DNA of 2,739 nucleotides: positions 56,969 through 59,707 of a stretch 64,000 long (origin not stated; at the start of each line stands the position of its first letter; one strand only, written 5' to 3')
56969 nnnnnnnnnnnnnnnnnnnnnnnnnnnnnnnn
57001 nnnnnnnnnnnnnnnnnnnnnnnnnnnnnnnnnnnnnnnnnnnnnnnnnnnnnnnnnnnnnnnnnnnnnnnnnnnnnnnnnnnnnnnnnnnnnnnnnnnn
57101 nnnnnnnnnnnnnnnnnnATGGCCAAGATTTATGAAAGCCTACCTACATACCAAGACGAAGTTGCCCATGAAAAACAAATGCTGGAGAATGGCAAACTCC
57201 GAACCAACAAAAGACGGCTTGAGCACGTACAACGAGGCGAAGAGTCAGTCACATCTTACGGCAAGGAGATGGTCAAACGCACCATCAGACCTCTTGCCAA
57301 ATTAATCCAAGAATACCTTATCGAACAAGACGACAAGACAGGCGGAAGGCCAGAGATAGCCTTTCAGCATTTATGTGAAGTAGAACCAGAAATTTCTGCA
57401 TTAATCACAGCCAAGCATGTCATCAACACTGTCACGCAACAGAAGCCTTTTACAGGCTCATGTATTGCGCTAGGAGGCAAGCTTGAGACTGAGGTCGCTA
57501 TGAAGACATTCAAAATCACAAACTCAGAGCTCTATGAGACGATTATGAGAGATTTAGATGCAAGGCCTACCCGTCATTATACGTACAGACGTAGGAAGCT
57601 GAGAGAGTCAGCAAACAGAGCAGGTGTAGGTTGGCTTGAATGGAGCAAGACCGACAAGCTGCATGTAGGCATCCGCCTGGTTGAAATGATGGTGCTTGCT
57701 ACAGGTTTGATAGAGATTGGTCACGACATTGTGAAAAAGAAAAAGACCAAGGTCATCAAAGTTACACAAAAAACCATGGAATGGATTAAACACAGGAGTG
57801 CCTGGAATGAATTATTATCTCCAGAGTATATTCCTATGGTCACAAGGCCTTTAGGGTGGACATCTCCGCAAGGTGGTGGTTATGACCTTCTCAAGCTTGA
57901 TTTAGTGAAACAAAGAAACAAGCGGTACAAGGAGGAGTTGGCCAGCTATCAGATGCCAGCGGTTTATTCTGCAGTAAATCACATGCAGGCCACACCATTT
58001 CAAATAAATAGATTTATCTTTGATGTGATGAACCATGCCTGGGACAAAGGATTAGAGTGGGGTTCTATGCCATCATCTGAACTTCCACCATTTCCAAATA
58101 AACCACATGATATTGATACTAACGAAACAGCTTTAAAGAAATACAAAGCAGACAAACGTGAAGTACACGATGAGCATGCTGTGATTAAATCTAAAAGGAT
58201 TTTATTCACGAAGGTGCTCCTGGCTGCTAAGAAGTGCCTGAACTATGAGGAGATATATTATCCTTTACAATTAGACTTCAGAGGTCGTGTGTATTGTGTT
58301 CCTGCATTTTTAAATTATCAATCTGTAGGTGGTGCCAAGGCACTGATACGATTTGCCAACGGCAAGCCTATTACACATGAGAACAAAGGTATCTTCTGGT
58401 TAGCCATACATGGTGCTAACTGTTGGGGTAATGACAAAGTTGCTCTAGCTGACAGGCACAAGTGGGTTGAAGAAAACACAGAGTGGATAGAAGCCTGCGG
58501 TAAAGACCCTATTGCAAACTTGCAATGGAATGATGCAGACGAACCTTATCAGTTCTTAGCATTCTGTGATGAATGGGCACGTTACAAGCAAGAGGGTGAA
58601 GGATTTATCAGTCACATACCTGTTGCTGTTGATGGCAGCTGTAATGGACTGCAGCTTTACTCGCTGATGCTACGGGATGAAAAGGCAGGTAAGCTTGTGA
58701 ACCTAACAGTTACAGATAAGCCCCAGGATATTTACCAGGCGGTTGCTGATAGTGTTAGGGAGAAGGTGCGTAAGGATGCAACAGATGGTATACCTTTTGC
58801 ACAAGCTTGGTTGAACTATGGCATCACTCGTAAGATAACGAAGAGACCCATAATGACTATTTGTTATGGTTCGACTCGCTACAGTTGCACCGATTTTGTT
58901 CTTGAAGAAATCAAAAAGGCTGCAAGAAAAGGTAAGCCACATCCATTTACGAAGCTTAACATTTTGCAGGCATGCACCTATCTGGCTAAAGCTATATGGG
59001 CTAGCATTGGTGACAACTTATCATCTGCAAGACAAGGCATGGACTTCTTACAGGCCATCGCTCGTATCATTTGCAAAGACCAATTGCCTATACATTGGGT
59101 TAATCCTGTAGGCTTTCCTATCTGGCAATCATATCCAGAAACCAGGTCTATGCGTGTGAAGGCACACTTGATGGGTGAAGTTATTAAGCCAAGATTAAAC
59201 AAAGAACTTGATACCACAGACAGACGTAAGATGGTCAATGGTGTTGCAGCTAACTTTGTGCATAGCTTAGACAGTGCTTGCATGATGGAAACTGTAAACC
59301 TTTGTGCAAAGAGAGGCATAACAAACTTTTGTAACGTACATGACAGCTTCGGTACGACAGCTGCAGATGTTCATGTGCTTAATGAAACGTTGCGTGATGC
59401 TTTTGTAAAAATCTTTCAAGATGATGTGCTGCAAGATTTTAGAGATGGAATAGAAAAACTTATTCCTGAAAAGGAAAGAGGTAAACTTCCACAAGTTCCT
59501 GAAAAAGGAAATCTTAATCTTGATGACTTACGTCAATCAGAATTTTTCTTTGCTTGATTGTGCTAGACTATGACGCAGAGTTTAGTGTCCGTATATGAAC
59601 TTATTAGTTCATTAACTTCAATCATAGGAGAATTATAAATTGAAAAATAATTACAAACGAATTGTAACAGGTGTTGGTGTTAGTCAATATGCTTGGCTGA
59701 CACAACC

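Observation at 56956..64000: T7-like prophage junction at a truncated tRNA-Thr in a streamlined proteorhodopsin-bearing alphaproteobacterial genome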

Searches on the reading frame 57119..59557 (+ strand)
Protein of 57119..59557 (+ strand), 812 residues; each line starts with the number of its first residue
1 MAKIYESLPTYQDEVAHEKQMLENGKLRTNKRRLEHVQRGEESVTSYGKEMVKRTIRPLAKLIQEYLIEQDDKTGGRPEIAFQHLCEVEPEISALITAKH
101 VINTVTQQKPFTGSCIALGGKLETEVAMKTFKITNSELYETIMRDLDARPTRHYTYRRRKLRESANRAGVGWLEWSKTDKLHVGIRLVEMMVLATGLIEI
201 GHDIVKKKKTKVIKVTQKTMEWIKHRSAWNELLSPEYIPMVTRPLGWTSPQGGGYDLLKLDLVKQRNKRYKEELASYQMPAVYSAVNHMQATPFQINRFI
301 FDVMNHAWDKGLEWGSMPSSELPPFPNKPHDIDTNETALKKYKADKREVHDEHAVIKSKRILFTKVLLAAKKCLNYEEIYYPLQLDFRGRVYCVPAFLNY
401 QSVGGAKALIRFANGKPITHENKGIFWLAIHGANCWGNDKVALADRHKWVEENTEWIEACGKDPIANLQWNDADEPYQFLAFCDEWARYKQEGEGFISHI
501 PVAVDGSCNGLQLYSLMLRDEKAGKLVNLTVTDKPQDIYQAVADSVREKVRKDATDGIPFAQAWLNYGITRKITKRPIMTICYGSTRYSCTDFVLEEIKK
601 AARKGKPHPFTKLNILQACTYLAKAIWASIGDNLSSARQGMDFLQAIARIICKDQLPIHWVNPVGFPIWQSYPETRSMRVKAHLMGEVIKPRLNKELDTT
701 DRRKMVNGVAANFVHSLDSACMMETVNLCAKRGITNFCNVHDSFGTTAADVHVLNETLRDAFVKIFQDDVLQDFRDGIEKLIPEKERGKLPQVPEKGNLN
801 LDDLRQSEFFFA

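Call 9: search_protein_families(library=pfam, proteins=[window:57119-59557:+])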
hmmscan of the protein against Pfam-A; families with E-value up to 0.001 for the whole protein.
window:57119-59557:+ (812 aa): 2 families
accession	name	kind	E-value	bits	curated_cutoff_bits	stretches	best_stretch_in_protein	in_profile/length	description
PF00940.24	RNA_pol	-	1.4e-109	367.3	22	1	421-783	4-373/448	DNA-dependent RNA polymerase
PF14700.11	RPOL_N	-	2.7e-16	60.4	30.1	2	204-288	243-331/334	DNA-directed RNA polymerase N-terminal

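Call 45: find_encoding_contigs(protein=window:57119-59557:+, flank=10000, max_places=10)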
Protein window:57119-59557:+ (812 aa): no gene with exactly this product is on record in the collection.

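Call 61: search_protein_families(library=phrogs, proteins=[window:57119-59557:+], max_evalue=0.001)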
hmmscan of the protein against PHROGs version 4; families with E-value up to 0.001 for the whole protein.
window:57119-59557:+ (812 aa): 5 families
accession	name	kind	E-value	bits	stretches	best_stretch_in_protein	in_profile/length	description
phrog_414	-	DNA, RNA and nucleotide metabolism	3.4e-253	843.6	1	10-812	4-816/816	RNA polymerase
phrog_2166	-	DNA, RNA and nucleotide metabolism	4.3e-68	231.3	1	52-589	48-505/505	N4-like RNA polymerase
phrog_2051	-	DNA, RNA and nucleotide metabolism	7.2e-43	148.1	2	425-731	7-259/401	RNA polymerase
phrog_20599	-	DNA, RNA and nucleotide metabolism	2.4e-10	41.4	1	426-554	8-125/149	RNA polymerase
phrog_36028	-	DNA, RNA and nucleotide metabolism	2.1e-06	28.4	1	231-316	214-303/320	RNA polymerase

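Call 63: find_homologous_proteins(query=window:57119-59554:+, max_evalue=1e-100)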
Query window:57119-59554:+ (812 aa): 594 proteins with E <= 1e-100 among 8000 candidates; the best 120 are listed.
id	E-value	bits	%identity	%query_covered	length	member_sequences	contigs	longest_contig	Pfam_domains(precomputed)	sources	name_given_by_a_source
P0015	0.0e+0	1907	100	100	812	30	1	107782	PF14700.12,PF00940.25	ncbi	-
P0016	0.0e+0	1697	88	100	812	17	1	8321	PF14700.12,PF00940.25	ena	-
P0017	0.0e+0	1641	85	100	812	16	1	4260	PF14700.12,PF00940.25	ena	-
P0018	0.0e+0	1620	84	100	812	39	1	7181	PF14700.12,PF00940.25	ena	-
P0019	0.0e+0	1361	71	100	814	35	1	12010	PF14700.12,PF00940.25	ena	-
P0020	0.0e+0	1360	71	100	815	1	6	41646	PF14700.12,PF00940.25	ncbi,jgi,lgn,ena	jgi:DNA-directed RNA polymerase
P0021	0.0e+0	1360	71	100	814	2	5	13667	PF14700.12,PF00940.25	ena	-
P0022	0.0e+0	1343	70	100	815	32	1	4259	PF14700.12,PF00940.25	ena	-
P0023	0.0e+0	1337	71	100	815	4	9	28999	PF14700.12,PF00940.25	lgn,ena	-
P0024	0.0e+0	1332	70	100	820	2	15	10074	PF14700.12,PF00940.25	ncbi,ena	-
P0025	0.0e+0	1304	69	100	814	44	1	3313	PF14700.12,PF00940.25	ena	-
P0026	0.0e+0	1294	68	100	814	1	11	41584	PF14700.12,PF00940.25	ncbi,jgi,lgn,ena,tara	tara:strand:+ start:4326 stop:6770 length:2445 start_codon:yes stop_codon:yes gene_type:complete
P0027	0.0e+0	1210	63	100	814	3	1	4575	PF14700.12,PF00940.25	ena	-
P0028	0.0e+0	1206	68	92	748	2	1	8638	PF14700.12,PF00940.25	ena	-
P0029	0.0e+0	1159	62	100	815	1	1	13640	PF14700.12,PF00940.25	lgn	-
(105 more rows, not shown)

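Call 64: find_encoding_contigs(protein=P0015, flank=10000, max_places=5)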
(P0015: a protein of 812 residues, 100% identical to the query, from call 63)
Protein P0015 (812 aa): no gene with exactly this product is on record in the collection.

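Call 66: find_encoding_contigs(protein=P0158, flank=10000, max_places=5)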
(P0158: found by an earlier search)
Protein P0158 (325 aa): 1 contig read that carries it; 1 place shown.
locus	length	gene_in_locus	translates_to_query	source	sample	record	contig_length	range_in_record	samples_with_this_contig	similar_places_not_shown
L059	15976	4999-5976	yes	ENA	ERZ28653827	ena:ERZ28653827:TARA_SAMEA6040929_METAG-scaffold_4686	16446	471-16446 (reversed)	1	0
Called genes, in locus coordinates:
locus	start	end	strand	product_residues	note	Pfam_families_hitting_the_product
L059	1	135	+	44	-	?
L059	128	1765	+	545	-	PF03237:Terminase_6N (weak), PF22530:Terminase-T7_RNaseH-like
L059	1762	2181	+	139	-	PF00959:Phage_lysozyme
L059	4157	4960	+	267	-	-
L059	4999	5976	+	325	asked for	PF00589:Phage_integrase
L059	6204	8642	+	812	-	PF14700:RPOL_N, PF00940:RNA_pol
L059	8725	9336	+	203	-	PF10991:Enc34_ssDNA-bd (weak), PF21265:SBB_T7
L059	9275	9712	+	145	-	PF05367:Phage_endo_I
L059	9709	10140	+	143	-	PF01510:Amidase_2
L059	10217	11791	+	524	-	PF21268:Helic-prim_T7_N, PF13155:Toprim_2, PF13362:Toprim_3 (weak), PF13662:Toprim_4 (weak), PF13481:AAA_25, PF03796:DnaB_C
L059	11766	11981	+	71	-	-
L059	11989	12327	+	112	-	-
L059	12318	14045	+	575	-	PF01612:DNA_pol_A_exo1 (weak), PF00476:DNA_pol_A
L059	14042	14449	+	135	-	-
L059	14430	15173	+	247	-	PF02739:5_3_exonuc_N, PF01367:5_3_exonuc (weak)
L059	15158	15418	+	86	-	PF11753:DUF3310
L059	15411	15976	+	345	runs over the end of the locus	?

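Call 67: list_cluster_members(proteins=[L059:128-1762:+, L059:1762-2178:+, L059:4157-4957:+, L059:12318-14042:+, L059:14042-14446:+, L059:14430-15170:+, L059:15158-15415:+, L003:6692-8614:+, L003:9315-9587:+, L003:8992-9312:+])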
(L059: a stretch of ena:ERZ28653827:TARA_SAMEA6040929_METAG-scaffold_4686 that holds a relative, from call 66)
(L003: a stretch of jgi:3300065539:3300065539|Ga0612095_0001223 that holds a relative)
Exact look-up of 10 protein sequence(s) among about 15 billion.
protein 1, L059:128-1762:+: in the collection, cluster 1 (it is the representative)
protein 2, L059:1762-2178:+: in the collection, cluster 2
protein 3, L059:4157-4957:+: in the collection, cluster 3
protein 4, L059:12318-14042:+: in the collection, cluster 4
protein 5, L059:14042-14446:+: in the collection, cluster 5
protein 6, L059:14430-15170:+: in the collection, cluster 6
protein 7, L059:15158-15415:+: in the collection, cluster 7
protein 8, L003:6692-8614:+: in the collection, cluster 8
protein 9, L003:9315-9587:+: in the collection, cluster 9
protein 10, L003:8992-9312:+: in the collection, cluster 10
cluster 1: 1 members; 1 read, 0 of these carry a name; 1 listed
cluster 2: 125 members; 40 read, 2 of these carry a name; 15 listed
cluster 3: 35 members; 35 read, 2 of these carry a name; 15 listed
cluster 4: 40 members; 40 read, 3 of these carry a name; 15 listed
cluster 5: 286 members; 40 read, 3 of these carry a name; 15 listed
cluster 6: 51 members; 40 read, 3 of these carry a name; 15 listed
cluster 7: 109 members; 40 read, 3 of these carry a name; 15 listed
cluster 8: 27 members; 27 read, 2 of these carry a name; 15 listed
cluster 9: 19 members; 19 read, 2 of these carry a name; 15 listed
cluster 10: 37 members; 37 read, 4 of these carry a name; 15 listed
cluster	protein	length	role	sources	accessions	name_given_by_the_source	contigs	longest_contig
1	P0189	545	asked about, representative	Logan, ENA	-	-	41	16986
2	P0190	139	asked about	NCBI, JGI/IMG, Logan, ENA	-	lysozyme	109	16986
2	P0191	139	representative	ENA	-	-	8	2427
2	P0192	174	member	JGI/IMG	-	lysozyme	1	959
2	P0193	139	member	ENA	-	-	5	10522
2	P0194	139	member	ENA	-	-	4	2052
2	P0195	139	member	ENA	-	-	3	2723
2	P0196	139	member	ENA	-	-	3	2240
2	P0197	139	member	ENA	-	-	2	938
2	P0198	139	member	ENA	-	-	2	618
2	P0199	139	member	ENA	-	-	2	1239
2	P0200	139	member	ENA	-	-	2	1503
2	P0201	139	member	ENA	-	-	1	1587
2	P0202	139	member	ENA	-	-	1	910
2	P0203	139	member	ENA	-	-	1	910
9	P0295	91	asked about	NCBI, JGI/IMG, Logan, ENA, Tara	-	hypothetical protein | strand:+ start:352 stop:627 length:276 start_codon:yes stop_codon:yes gene_type:complete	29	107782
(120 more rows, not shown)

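Call 69: find_encoding_contigs(protein=P0189, flank=10000, max_places=8)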
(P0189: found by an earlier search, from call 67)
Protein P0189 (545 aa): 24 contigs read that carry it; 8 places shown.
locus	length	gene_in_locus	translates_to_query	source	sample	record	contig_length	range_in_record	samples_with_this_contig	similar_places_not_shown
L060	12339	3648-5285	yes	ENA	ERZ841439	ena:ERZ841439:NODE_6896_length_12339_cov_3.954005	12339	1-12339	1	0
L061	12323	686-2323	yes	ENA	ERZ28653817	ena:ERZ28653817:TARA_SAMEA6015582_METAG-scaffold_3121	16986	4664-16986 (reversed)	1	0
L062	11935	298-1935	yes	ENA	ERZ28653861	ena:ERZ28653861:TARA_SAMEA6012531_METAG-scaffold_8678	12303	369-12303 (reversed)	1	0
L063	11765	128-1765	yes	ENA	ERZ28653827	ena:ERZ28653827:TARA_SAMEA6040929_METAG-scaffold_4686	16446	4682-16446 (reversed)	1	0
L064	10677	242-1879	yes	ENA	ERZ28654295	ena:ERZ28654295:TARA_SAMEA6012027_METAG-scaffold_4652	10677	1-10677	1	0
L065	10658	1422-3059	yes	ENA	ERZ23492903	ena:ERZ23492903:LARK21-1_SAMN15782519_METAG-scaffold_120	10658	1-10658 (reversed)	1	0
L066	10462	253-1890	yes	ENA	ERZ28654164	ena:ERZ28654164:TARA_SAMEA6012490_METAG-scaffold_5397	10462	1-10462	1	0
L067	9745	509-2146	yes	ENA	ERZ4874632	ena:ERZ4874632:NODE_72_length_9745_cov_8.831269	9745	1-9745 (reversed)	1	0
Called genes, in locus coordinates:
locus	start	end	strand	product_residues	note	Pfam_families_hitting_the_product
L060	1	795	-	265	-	?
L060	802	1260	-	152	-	PF00828:Ribosomal_L27A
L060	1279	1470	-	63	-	PF00327:Ribosomal_L30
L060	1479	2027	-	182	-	PF00333:Ribosomal_S5, PF03719:Ribosomal_S5_C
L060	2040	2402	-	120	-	PF00861:Ribosomal_L18p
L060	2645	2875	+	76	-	-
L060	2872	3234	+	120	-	-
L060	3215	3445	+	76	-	-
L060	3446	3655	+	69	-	-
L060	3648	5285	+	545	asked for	PF03237:Terminase_6N (weak), PF22530:Terminase-T7_RNaseH-like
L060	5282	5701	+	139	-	PF00959:Phage_lysozyme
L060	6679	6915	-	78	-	-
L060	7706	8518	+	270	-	PF12802:MarR_2 (faint)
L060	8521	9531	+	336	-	PF13102:Phage_int_SAM_5 (faint), PF00589:Phage_integrase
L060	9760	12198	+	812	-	PF14700:RPOL_N, PF00940:RNA_pol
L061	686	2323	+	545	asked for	PF03237:Terminase_6N (weak), PF22530:Terminase-T7_RNaseH-like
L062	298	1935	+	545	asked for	PF03237:Terminase_6N (weak), PF22530:Terminase-T7_RNaseH-like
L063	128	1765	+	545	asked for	PF03237:Terminase_6N (weak), PF22530:Terminase-T7_RNaseH-like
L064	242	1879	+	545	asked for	PF03237:Terminase_6N (weak), PF22530:Terminase-T7_RNaseH-like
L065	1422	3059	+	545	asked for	PF03237:Terminase_6N (weak), PF22530:Terminase-T7_RNaseH-like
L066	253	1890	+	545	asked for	PF03237:Terminase_6N (weak), PF22530:Terminase-T7_RNaseH-like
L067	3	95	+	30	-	?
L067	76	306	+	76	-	-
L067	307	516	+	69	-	-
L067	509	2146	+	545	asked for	PF03237:Terminase_6N (weak), PF22530:Terminase-T7_RNaseH-like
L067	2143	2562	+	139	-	PF00959:Phage_lysozyme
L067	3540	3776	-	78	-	-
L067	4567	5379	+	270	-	PF12802:MarR_2 (faint)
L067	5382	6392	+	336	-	PF13102:Phage_int_SAM_5 (faint), PF00589:Phage_integrase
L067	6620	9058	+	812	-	PF14700:RPOL_N, PF00940:RNA_pol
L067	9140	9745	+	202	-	?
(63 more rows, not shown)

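Call 70: find_encoding_contigs(protein=P0295, flank=10000, max_places=6)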
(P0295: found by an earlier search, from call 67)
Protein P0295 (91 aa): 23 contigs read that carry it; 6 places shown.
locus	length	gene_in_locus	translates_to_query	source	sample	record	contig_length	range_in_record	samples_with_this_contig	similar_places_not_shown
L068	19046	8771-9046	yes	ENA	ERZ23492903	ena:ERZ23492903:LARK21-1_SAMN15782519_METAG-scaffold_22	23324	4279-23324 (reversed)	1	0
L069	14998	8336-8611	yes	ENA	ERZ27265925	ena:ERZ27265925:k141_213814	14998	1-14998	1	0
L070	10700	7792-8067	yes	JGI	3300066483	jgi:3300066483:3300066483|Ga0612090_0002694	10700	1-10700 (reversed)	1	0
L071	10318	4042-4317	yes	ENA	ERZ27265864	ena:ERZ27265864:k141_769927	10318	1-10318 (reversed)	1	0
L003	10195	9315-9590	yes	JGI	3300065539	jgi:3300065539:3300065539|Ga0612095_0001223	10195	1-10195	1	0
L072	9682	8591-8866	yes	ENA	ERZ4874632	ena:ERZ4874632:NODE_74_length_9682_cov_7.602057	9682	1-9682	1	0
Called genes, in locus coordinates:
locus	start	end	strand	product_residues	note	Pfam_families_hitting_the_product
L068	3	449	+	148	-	?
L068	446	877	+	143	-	PF01510:Amidase_2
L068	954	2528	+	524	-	PF21268:Helic-prim_T7_N, PF01751:Toprim (faint), PF13155:Toprim_2, PF13362:Toprim_3 (weak), PF13662:Toprim_4 (weak), PF13481:AAA_25, PF03796:DnaB_C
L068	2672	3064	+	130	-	-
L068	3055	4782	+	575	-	PF01612:DNA_pol_A_exo1 (weak), PF00476:DNA_pol_A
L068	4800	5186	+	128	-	-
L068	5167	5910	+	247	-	PF02739:5_3_exonuc_N, PF01367:5_3_exonuc (weak)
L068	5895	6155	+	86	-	PF11753:DUF3310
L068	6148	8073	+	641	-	PF21995:RNR-II_ins_dom (weak), PF02867:Ribonuc_red_lgC (faint)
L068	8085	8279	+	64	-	-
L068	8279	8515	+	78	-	-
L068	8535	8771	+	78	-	-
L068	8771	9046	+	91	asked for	-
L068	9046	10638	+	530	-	PF12236:Head-tail_con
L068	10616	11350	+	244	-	PF05396:Phage_T7_Capsid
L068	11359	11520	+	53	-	-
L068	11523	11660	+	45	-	-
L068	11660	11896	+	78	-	PF19846:DUF6321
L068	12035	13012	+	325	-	PF19821:Phage_capsid_2, PF21703:Gp10A-like, PF25209:Phage_capsid_4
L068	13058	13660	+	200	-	PF17212:Tube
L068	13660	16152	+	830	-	PF25675:Phage_nozzle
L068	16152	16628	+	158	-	-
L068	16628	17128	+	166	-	PF24072:T7_gp14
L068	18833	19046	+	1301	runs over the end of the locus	-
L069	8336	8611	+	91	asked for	-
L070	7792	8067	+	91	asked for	-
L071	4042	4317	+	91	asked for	-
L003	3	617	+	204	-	?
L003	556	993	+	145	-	PF05367:Phage_endo_I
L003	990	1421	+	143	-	PF01510:Amidase_2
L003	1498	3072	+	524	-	PF21268:Helic-prim_T7_N, PF01751:Toprim (faint), PF13155:Toprim_2, PF13362:Toprim_3 (weak), PF13662:Toprim_4 (weak), PF13481:AAA_25, PF03796:DnaB_C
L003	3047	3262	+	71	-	-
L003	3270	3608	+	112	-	-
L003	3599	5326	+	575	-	PF01612:DNA_pol_A_exo1 (weak), PF00476:DNA_pol_A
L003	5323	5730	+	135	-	-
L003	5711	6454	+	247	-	PF02739:5_3_exonuc_N, PF01367:5_3_exonuc (weak)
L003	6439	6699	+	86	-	PF11753:DUF3310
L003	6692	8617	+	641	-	PF21995:RNR-II_ins_dom (weak), PF02867:Ribonuc_red_lgC (faint)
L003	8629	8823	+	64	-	-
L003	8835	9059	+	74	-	-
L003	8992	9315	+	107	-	-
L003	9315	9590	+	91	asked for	-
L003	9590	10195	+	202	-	?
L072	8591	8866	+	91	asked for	-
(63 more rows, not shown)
